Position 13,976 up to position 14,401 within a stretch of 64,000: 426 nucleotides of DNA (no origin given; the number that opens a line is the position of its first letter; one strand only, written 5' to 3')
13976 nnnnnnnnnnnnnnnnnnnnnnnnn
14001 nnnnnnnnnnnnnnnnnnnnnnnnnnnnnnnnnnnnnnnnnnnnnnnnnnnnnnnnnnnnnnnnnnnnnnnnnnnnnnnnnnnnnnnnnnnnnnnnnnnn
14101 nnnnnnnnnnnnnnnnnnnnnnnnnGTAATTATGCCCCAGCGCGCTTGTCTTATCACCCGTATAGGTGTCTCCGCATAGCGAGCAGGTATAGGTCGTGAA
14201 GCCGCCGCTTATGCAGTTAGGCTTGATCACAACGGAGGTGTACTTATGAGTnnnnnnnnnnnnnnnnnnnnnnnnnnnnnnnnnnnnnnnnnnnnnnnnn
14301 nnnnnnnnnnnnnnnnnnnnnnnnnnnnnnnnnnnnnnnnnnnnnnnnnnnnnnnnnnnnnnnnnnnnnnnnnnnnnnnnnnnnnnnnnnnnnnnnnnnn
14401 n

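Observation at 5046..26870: Shared Cys/His-rich repeat module in three secreted proteins, two of them nuclease-like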

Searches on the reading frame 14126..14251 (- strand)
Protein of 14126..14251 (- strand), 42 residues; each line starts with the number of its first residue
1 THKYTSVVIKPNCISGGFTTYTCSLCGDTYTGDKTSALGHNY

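Call 41: search_solved_structures(query=A2, max_evalue=1, show_alignments=5)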
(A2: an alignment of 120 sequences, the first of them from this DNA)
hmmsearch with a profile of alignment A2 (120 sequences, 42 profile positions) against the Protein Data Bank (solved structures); distinct sequences matched with E-value up to 1: 144 (the best 60 are shown).
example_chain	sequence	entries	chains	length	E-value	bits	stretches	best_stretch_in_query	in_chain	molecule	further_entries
2i13_A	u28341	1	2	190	1e-13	53.9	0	15-40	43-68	Aart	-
5v3m_C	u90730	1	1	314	2.7e-10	42.9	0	17-40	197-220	Zinc finger protein 568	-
5wjq_D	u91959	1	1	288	2.7e-10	42.9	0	17-40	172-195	Zinc finger protein 568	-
9qa6_A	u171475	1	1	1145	6.7e-10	41.6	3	2-29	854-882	IgA protease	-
5v3j_E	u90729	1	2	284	1.3e-09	40.7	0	17-40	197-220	Zinc finger protein 568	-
5v3g_D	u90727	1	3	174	2.3e-08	36.7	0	15-40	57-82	PR domain zinc finger protein 9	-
1mey_C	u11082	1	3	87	5.4e-07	32.3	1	15-40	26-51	CONSENSUS ZINC FINGER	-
5egb_A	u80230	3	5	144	7.4e-07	31.9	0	15-40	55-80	Histone-lysine N-methyltransferase PRDM9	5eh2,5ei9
7txc_E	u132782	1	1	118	4.5e-06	29.4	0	18-34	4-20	Hypermethylated in cancer 2 protein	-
9uum_I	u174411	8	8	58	0.00012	24.8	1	14-40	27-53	Zinc finger protein Aiolos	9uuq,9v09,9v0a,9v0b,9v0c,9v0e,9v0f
2dlq_A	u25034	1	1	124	0.00035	23.3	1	9-32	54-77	GLI-Kruppel family member HKR3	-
9jzt_A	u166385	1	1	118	0.00042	23.1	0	15-34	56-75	Zinc finger and BTB domain-containing protein 20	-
5yj3_C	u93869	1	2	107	0.00052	22.8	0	17-32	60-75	Telomere zinc finger-associated protein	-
2m0d_A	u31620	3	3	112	0.00059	22.6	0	21-40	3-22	Zinc finger and BTB domain-containing protein 17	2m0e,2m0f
6ml2_A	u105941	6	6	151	0.00068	22.4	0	15-33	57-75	Zinc finger and BTB domain-containing protein 24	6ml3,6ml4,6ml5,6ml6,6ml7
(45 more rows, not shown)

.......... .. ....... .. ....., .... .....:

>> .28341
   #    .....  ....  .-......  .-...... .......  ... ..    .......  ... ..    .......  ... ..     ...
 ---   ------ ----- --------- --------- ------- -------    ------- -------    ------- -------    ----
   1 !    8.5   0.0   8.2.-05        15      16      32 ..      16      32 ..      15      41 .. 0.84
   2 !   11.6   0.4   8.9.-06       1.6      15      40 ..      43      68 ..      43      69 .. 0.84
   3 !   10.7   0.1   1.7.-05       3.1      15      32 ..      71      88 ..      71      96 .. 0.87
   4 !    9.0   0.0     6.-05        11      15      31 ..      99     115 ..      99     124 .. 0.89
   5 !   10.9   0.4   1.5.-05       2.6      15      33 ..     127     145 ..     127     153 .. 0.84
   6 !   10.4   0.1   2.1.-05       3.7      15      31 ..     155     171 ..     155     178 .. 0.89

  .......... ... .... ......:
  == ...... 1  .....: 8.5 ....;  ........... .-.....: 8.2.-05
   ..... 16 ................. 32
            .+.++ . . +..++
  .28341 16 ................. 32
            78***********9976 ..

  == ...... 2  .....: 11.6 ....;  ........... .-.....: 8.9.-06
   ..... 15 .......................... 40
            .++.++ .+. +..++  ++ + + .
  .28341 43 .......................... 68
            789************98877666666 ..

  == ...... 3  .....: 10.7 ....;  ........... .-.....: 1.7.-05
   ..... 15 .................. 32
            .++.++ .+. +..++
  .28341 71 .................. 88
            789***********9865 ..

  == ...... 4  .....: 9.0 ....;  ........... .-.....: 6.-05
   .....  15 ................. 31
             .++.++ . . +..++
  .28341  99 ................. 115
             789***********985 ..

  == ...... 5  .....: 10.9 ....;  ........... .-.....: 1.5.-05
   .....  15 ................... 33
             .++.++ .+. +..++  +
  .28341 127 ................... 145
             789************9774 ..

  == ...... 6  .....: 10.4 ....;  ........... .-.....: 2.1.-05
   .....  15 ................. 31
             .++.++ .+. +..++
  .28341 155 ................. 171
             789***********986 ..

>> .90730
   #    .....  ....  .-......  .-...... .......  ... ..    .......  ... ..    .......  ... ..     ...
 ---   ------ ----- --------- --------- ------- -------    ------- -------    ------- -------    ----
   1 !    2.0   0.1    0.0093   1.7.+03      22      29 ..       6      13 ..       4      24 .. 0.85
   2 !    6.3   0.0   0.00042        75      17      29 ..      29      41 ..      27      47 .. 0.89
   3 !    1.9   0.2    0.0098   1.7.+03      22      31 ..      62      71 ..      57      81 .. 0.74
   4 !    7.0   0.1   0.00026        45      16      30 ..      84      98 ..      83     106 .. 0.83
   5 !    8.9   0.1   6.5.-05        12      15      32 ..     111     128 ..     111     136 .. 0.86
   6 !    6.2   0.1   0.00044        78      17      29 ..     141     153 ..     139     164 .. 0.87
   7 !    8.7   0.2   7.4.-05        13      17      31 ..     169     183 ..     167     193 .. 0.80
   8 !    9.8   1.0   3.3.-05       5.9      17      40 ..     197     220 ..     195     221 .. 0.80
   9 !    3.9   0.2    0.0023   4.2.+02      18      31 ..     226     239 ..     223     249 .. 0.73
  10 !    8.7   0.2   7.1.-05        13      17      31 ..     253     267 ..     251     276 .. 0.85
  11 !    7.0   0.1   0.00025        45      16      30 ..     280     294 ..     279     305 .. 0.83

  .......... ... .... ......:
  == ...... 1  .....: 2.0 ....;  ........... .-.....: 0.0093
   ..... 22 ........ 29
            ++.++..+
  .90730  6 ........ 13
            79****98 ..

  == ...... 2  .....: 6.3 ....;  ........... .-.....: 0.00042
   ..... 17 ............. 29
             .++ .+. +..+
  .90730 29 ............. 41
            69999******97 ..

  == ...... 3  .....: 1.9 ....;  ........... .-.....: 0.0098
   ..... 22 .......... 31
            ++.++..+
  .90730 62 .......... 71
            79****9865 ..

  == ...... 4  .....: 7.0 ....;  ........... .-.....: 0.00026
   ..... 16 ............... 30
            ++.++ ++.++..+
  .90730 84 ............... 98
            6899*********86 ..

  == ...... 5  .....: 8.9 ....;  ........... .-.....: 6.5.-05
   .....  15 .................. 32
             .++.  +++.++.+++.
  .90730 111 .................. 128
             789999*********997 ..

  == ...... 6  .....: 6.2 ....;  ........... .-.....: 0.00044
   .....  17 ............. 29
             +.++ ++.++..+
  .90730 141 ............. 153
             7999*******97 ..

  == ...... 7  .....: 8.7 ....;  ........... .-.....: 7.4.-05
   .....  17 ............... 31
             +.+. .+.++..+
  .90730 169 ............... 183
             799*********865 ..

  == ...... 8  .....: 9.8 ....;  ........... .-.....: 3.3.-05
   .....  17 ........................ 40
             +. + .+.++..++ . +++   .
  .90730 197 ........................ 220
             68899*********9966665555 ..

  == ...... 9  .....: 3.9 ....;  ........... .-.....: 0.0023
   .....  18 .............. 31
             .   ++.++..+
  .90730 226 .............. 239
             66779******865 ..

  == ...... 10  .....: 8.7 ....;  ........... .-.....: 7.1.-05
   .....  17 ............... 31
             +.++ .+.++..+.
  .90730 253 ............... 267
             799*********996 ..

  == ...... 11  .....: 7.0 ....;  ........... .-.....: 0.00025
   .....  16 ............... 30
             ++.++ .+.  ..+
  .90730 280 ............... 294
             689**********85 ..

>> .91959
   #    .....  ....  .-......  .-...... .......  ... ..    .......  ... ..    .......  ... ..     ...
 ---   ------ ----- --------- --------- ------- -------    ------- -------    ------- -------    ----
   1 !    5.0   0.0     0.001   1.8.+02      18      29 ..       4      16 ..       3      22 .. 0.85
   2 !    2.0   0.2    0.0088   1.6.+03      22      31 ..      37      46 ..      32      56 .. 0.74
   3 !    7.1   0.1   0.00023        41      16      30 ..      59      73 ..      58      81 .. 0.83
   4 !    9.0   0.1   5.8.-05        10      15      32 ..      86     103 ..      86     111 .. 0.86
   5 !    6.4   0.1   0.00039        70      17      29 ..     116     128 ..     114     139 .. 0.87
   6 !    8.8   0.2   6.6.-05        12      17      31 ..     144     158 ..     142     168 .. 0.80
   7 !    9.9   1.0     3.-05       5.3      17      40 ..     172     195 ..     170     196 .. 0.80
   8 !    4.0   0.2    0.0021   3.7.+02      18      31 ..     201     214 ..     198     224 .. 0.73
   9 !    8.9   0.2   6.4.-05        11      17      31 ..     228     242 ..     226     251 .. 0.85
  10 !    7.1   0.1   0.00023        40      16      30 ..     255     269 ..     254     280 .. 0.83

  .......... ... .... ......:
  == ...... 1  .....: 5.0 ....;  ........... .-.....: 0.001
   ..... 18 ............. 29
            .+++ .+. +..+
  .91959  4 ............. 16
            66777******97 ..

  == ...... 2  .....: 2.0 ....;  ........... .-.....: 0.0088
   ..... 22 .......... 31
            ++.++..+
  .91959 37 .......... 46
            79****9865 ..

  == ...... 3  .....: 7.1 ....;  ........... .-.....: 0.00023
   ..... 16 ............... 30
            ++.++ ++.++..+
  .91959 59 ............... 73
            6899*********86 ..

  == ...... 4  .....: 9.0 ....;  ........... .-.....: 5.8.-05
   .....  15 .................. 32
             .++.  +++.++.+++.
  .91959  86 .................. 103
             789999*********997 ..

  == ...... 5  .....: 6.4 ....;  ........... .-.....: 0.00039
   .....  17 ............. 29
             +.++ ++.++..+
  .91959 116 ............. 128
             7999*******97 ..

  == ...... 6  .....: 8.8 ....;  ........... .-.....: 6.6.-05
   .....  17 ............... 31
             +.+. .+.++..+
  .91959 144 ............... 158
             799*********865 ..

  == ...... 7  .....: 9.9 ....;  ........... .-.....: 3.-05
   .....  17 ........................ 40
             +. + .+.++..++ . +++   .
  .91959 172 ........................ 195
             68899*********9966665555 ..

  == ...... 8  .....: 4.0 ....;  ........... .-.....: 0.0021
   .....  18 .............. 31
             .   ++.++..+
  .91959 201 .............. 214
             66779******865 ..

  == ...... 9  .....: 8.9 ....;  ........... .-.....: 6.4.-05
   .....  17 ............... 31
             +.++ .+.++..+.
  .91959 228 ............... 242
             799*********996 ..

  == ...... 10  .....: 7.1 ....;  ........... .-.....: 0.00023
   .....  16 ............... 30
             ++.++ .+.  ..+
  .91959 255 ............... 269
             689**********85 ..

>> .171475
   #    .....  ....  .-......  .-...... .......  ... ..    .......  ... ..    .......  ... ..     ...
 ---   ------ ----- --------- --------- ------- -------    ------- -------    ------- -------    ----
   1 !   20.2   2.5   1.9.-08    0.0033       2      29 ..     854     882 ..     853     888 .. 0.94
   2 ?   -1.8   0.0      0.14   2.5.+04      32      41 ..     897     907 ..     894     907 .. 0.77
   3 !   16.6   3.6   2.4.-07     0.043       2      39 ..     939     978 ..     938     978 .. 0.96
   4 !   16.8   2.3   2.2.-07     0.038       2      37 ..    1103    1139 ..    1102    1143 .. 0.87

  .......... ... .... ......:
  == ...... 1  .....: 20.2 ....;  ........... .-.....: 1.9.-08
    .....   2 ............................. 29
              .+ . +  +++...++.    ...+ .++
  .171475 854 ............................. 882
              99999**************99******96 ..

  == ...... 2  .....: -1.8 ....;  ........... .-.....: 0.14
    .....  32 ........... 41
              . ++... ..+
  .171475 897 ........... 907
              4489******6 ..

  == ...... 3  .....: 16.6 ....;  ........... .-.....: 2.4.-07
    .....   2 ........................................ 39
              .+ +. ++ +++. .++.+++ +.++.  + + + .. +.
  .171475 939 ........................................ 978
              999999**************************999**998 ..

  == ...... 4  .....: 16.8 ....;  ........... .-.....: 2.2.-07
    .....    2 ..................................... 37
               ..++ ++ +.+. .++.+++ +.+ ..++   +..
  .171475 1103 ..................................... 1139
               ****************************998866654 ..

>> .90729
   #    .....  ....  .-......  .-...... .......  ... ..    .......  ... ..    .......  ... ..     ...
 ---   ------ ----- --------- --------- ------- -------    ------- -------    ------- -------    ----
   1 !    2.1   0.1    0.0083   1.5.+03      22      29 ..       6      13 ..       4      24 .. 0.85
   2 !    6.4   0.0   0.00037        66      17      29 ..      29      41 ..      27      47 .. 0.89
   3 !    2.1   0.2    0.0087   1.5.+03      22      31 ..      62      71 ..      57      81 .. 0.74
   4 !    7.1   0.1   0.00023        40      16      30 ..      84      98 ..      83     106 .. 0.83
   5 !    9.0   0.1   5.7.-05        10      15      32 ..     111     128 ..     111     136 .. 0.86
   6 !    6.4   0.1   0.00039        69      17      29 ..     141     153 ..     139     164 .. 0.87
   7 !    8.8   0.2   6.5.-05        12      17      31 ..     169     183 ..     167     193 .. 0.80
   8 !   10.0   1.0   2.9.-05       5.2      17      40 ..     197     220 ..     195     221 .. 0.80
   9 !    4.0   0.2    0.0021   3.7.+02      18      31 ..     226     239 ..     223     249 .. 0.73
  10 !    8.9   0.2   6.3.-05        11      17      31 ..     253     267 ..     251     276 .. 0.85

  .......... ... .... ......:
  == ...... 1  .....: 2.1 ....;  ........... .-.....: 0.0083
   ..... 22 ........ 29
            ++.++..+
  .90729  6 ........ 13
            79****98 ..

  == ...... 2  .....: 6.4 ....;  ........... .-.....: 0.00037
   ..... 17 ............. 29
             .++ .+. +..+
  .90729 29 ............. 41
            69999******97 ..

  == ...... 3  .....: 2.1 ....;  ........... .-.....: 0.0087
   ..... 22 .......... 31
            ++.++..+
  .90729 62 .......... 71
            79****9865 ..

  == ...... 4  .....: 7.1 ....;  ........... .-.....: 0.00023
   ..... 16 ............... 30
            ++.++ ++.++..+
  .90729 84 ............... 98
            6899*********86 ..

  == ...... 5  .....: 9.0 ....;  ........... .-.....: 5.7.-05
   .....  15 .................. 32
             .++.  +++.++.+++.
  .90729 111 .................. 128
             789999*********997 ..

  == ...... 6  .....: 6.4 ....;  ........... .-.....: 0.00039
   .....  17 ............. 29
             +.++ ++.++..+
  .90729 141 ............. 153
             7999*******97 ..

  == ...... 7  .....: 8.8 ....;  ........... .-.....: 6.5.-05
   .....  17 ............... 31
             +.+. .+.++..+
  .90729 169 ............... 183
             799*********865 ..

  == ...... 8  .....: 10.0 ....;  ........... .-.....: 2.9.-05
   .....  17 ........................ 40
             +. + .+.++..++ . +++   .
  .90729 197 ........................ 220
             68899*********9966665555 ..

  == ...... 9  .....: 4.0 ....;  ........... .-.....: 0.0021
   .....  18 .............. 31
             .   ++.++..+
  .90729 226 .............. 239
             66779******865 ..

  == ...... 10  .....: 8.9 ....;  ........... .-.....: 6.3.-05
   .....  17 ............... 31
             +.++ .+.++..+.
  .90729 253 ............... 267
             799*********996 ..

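Call 49: find_homologous_proteins(query=A2, max_evalue=0.001)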
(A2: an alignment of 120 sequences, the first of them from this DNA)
Query A2 (120 sequences) (42 aa, profile of the alignment): 7 proteins with E <= 0.001 among 163 candidates.
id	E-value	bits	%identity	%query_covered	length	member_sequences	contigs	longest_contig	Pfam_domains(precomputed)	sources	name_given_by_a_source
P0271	3.3e-13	67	36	86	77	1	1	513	-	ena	-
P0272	6.6e-12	63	48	98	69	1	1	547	-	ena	-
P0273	8.4e-6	43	37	43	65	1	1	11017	-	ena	-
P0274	4.0e-5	41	43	33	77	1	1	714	-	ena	-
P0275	6.1e-5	40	40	76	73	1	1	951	-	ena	-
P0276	3.9e-4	38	41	67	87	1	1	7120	-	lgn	-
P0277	9.4e-4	36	83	14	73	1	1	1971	-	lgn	-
